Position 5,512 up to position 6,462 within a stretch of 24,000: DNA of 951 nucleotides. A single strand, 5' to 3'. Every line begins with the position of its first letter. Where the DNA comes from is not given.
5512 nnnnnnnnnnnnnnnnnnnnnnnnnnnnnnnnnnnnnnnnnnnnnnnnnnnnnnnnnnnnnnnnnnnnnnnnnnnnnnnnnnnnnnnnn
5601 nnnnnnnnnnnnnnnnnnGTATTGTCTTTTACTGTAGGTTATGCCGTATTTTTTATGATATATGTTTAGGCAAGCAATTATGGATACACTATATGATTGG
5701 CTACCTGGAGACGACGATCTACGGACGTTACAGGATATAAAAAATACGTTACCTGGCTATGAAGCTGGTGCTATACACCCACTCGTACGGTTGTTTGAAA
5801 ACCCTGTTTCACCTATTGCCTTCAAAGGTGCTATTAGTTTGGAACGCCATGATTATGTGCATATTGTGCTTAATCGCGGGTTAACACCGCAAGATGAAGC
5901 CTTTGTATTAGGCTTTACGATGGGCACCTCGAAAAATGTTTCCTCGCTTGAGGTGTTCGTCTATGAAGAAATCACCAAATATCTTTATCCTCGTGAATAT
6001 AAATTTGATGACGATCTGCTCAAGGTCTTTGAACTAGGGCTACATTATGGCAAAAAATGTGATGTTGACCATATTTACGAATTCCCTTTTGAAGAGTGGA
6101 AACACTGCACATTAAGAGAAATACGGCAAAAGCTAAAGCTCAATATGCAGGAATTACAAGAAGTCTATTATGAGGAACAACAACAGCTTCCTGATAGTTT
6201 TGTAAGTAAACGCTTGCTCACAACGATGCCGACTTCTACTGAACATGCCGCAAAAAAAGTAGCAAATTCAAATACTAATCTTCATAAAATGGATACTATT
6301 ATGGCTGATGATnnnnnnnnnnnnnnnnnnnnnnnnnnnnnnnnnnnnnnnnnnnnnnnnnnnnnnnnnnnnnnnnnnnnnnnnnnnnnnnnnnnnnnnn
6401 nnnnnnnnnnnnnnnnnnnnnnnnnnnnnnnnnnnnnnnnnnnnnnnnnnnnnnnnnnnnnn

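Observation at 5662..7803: Unusual architecture: Coq4-like domain fused to a transmembrane sensor and a catalytically degenerate histidine kinase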

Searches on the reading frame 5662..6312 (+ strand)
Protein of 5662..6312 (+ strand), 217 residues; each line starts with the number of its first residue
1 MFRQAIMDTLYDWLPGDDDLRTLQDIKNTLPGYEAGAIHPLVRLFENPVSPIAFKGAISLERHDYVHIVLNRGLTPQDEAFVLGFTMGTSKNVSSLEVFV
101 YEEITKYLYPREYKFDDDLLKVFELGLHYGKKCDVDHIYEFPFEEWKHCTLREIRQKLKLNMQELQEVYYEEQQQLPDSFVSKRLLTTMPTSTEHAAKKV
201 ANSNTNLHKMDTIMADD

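Call 10: find_homologous_proteins(query=window:5662-6312:+, max_evalue=0.01)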
Query seq(217 aa) (217 aa): 73 proteins with E <= 0.01 among 697 candidates.
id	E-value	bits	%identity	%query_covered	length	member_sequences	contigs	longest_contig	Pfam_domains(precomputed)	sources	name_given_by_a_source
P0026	7.9e-62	227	62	80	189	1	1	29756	-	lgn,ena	-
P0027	3.3e-61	225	62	80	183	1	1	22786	-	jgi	jgi:hypothetical protein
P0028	5.1e-58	214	56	83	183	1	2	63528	-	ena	-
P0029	1.7e-57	213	58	80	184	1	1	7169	-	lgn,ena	-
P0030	1.8e-56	209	57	80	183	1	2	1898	-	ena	-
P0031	7.0e-56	207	55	83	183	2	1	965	-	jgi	jgi:hypothetical protein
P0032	2.9e-54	202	53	81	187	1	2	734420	-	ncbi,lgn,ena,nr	ncbi:MAG: hypothetical protein H6908_01040 [Hyphomicrobiales bacterium]|nr:hypothetical protein [Ric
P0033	6.3e-54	201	55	80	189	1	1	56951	-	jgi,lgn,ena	-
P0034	1.1e-53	200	54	82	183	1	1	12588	-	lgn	-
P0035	1.2e-53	200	55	81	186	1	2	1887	-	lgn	-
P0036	2.3e-53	199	49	93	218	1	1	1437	-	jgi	jgi:hypothetical protein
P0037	4.7e-53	198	55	80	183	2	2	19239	-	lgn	-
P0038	2.0e-52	196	53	80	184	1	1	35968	-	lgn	-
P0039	2.4e-52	196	54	80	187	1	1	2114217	-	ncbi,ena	-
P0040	3.9e-52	195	54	80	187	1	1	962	-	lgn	-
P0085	3.0e-27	114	38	79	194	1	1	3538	-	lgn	-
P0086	2.8e-26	111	40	79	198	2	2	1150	-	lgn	-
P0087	1.3e-25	108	37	87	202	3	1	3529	-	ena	-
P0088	1.5e-25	108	38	85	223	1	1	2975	-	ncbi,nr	ncbi:MAG TPA: hypothetical protein VFU02_08420 [Polyangiaceae bacterium]|nr:hypothetical protein [Po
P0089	2.4e-25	108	39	81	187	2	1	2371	-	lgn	-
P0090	3.1e-25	107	40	81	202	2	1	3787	-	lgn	-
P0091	6.6e-25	106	38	86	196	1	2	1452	-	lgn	-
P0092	8.3e-25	106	38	83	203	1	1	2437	-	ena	-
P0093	9.3e-25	106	37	88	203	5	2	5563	-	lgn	-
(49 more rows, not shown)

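Call 12: search_solved_structures(query=A1, max_evalue=10, show_alignments=3)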
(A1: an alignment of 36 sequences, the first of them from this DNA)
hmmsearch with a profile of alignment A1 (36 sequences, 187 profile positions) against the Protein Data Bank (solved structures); distinct sequences matched with E-value up to 10: 1.
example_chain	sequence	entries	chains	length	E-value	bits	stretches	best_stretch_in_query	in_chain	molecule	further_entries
4y66_B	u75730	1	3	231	0.29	14.2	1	87-169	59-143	Putative tbpip family protein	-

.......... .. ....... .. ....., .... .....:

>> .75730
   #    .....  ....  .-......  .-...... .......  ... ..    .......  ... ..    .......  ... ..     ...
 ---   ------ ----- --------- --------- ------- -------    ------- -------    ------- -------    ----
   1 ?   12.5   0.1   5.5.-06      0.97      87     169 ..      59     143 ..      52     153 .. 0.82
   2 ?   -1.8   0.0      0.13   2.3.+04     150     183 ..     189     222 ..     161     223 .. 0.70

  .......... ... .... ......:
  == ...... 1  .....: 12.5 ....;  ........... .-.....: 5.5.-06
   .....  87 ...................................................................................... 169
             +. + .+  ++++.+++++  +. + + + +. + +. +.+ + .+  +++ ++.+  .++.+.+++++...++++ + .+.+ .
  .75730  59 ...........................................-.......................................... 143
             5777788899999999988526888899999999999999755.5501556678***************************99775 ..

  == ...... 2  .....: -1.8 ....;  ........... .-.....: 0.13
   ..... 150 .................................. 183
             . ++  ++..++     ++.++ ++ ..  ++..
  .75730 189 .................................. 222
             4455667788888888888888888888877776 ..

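Call 13: search_protein_families(library=pfam, alignment_id=A1, max_evalue=10)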
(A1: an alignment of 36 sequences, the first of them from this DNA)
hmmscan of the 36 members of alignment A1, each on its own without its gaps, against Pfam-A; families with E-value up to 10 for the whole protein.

A. member 1, seq(217 aa): 1 family
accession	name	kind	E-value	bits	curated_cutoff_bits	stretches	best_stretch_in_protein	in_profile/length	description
PF11786.13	Aft1_HRA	-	0.12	13.1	25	1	44-92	13-62/76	Aft1 HRA domain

B. families by the number of members that match (of 36 scanned): 10 families
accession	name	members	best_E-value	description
PF05019.18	Coq4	14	0.0018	Coenzyme Q (ubiquinone) biosynthesis protein Coq4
PF11786.13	Aft1_HRA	2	0.087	Aft1 HRA domain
PF07742.17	BTG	1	0.06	BTG family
PF08178.16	GnsAB_toxin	1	0.089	GnsA/GnsB toxin of bacterial toxin-antitoxin system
PF04963.19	Sigma54_CBD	1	0.15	Sigma-54 factor, core binding domain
PF18090.7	SoPB_HTH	1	0.16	Centromere-binding protein HTH domain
PF04398.17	DUF538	1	0.19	Protein of unknown function, DUF538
PF22355.1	tRNA_int_end_N3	1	0.21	tRNA-splicing endonuclease subunit NEQ261 N-terminal domain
PF20714.3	HTH_64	1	0.23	DpiA-like helix-turn-helix domain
PF14188.11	DUF4311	1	0.27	Domain of unknown function (DUF4311)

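Call 16: find_related_loci(query=A1, collection=genome_contigs, flank=6000)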
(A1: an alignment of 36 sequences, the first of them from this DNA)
Query A1 (217 aa) in genome_contigs; peptide patterns used: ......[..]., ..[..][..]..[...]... (x = any residue, [..] = any of these).
600 stretches matched a pattern (row limit reached: there are more); 295 encode a relative of the query (tblastn E <= 1e-3); the best 80 are kept; 80 distinct loci.
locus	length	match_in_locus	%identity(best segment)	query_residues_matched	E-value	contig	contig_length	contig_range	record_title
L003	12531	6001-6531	53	12-187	9e-60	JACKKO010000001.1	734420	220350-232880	MAG: Hyphomicrobiales bacterium isolate HK-STAS-PROT-67 HK-STAS-PROT-67_1, whole genome shotgun sequence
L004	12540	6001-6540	51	7-185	2e-58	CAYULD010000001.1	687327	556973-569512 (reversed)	MAG TPA_asm: uncultured Rickettsiales bacterium isolate SRP290908_co2_11 genome assembly, contig: NODE_3_length_687327_c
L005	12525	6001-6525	54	12-185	1e-57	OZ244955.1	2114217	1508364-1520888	MAG: Rickettsiales bacterium isolate 351a7792-30f9-4e5e-aadd-1944ae5c27b2 genome assembly, chromosome: 1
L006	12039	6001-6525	52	12-185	6e-57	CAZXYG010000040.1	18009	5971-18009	MAG TPA_asm: uncultured Rickettsiales bacterium isolate SRP124282_co10_168 genome assembly, contig: NODE_545_length_1800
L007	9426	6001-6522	50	13-185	2e-56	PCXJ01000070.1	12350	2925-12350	MAG: Alphaproteobacteria bacterium CG11_big_fil_rev_8_21_14_0_20_44_7 CG11_8_21_14_0.20_scaffold_3137_c, whole genome sh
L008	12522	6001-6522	53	13-185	3e-56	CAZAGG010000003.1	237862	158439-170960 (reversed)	MAG TPA_asm: uncultured Rickettsiales bacterium isolate SRP290908_co2_23 genome assembly, contig: NODE_36_length_237862_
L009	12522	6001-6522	50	13-185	1e-55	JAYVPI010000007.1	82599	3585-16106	MAG: Alphaproteobacteria bacterium isolate GL72_DN_metabinner_10 GL72_DN_metabinner_10_6, whole genome shotgun sequence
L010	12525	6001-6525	51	12-185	2e-55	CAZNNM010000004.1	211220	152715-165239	MAG TPA_asm: uncultured Rickettsiales bacterium isolate SRP199154_co2_81 genome assembly, contig: NODE_23_length_211220_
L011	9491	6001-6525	51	12-185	7e-55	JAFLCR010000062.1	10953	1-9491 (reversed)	MAG: Alphaproteobacteria bacterium isolate UWPOB_ALPHA1 gnl_X_PDHLPHON_62, whole genome shotgun sequence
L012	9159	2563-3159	46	12-215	9e-55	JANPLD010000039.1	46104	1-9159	MAG: Alphaproteobacteria bacterium isolate VAR_61_metabat_105 VAR_61_k141_2802361, whole genome shotgun sequence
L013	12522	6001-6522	51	13-185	1e-52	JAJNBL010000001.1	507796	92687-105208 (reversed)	MAG: Rickettsiales bacterium isolate C_No_T20_B_bin.125 scaffold_14, whole genome shotgun sequence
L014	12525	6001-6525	49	12-185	8e-53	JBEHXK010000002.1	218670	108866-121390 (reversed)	MAG: Pseudomonadota bacterium isolate ES1.bin.56 NODE_61_length_218670_cov_6.004566, whole genome shotgun sequence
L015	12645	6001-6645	43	12-214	2e-52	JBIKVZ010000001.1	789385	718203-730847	MAG: Rickettsiales bacterium isolate ME2015-09-01_3300035663_group6_bin56 Rohwer_bin1979_scaffold_1_c1, whole genome sho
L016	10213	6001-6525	53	12-185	5e-56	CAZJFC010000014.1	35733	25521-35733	MAG TPA_asm: uncultured Rickettsiales bacterium isolate SRP344714_co1_373 genome assembly, contig: NODE_2406_length_3573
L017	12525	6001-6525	49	13-185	5e-51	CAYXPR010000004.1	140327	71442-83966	MAG TPA_asm: uncultured Rickettsiales bacterium isolate SRP287051_co2_121 genome assembly, contig: NODE_221_length_14032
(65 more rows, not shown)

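Call 19: predict_structure(alignment_id=A1)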
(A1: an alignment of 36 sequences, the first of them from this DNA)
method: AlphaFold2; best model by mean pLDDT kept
length: 217 residues; sequences in the alignment: 36
mean_pLDDT: 92.3   pTM: 0.85
mean pLDDT of the five models: 92.3, 91.5, 90.3, 90.0, 89.0
residues with pLDDT >= 90: 169; 70-90: 36; 50-70: 12; < 50: 0
segments of 3 or more residues with pLDDT < 50: none
pLDDT, mean of each block of 10 residues (from residue 1): 80 92 97 87 95 96 97 97 98 98 97 97 98 98 98 98 97 98 90 75 73 69
secondary structure, 60 per line:
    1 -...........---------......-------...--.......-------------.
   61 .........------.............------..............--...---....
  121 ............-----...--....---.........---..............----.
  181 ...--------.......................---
elements in order: H2-12 H23-27 H40-46 H60-69 H76-88 H95-108 H117-132 H143-146 H151-158 H162-175 H180-183 H192-214

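Call 22: fold_search(model_id=the predicted structure, library=pdb)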
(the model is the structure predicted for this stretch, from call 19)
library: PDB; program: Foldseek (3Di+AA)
matches with E <= 10: 174; with E <= 0.001: 0
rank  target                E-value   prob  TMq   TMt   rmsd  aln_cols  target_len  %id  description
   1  3msq_A                2.8e-01  0.77  0.37  0.39  12.4       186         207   16  Crystal structure of a Putative ubiquinone biosynthesis protein (Npun02000094) from Nostoc punctiforme PCC 73102 at 2. (released 2010-08-04)
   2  5lih_B                8.0e-01  0.06  0.13  0.09  14.8       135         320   12  Structure of a peptide-substrate bound to PKCiota core kinase domain (released 2016-09-14)
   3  6mm5_E                1.2e+00  0.03  0.11  0.08  16.2       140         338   14  Catalytic subunit of cAMP-dependent protein kinase A in complex with RyR2 peptide (2799-2810) (released 2019-05-08)
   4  1rej                  1.3e+00  0.03  0.11  0.08  14.4       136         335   14  Crystal structure of cAMP-dependent protein kinase complexed with balanol analog 1 (released 2004-02-24)
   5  9rdu                  1.6e+00  0.02  0.11  0.08  15.0       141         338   11  Crystal structure of the Protein-Kinase A catalytic subunit from Cricetulus griseus in complex with F001 (released 2025-12-31)
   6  6mm8_C                1.8e+00  0.03  0.11  0.08  13.9       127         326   14  Catalytic subunit of cAMP-dependent protein kinase A in complex with RyR2 K2879A, S2813D phosphomimetic (2699-2904) cr (released 2019-05-08)
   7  3agl_A                1.9e+00  0.03  0.12  0.09  14.5       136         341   13  Complex of PKA with the bisubstrate protein kinase inhibitor ARC-1039 (released 2010-09-01)
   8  5n37_A                2.0e+00  0.02  0.12  0.09  14.6       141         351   11  cAMP-dependent Protein Kinase A from Cricetulus griseus in complex with fragment like molecule N-(1,3-benzodioxol-5-yl (released 2018-02-28)
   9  5li1_A                2.1e+00  0.03  0.12  0.09  15.1       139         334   14  Structure of a Par3-inhibitory peptide bound to PKCiota core kinase domain (released 2016-09-14)
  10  3zh8_A                2.1e+00  0.02  0.12  0.09  16.3       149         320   12  A novel small molecule aPKC inhibitor (released 2013-02-27)
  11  9brn                  2.3e+00  0.05  0.12  0.06  11.4        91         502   13  Crystal Structure of Human G Protein-Coupled Receptor Kinase 5 in Complex with GRL050-22 (released 2025-11-12)
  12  8v5h                  2.3e+00  0.04  0.13  0.12  15.6       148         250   14  Crystal structure of MASTL Kinase domain in complex with an inhibitor (released 2025-01-22)
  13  5n3p                  2.3e+00  0.02  0.12  0.08  13.5       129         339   12  cAMP-dependent Protein Kinase A from Cricetulus griseus in complex with fragment like molecule 1H-Indol-5-ol (released 2018-02-28)
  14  1stc_E                2.3e+00  0.02  0.11  0.08  15.4       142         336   13  CAMP-DEPENDENT PROTEIN KINASE, ALPHA-CATALYTIC SUBUNIT IN COMPLEX WITH STAUROSPORINE (released 1998-02-25)
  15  4yxs_A                2.3e+00  0.02  0.11  0.08  15.8       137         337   14  CAMP-DEPENDENT PROTEIN KINASE PKA CATALYTIC SUBUNIT WITH PKI-5-24 (released 2015-05-20)
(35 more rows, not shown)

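Call 48: search_protein_families(library=pfam, proteins=[P0085, P0086, P0087, P0088, P0089, P0090, P0091, P0092, P0093], max_evalue=10)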
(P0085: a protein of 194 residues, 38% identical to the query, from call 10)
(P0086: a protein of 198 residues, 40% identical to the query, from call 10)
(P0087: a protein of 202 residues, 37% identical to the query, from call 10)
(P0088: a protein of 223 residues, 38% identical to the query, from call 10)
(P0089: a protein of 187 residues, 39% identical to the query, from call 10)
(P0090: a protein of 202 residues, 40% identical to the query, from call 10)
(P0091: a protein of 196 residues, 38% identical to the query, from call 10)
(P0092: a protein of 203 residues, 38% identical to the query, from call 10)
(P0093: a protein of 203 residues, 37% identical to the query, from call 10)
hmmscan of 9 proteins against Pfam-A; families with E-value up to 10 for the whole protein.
P0085 (194 aa): 0 families

P0086 (198 aa): 2 families
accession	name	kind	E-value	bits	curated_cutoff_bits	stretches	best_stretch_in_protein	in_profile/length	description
PF11786.13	Aft1_HRA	-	0.087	13.6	25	1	37-95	4-66/76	Aft1 HRA domain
PF05019.18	Coq4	-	0.25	11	22.9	1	62-161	125-218/221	Coenzyme Q (ubiquinone) biosynthesis protein Coq4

P0087 (202 aa): 0 families

P0088 (223 aa): 2 families
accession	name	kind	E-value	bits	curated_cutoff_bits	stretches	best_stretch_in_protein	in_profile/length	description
PF05019.18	Coq4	-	0.26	11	22.9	1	62-161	125-218/221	Coenzyme Q (ubiquinone) biosynthesis protein Coq4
PF14188.11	DUF4311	-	0.27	11.4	27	1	19-70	14-61/212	Domain of unknown function (DUF4311)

P0089 (187 aa): 0 families

P0090 (202 aa): 0 families

P0091 (196 aa): 0 families

P0092 (203 aa): 0 families

P0093 (203 aa): 0 families
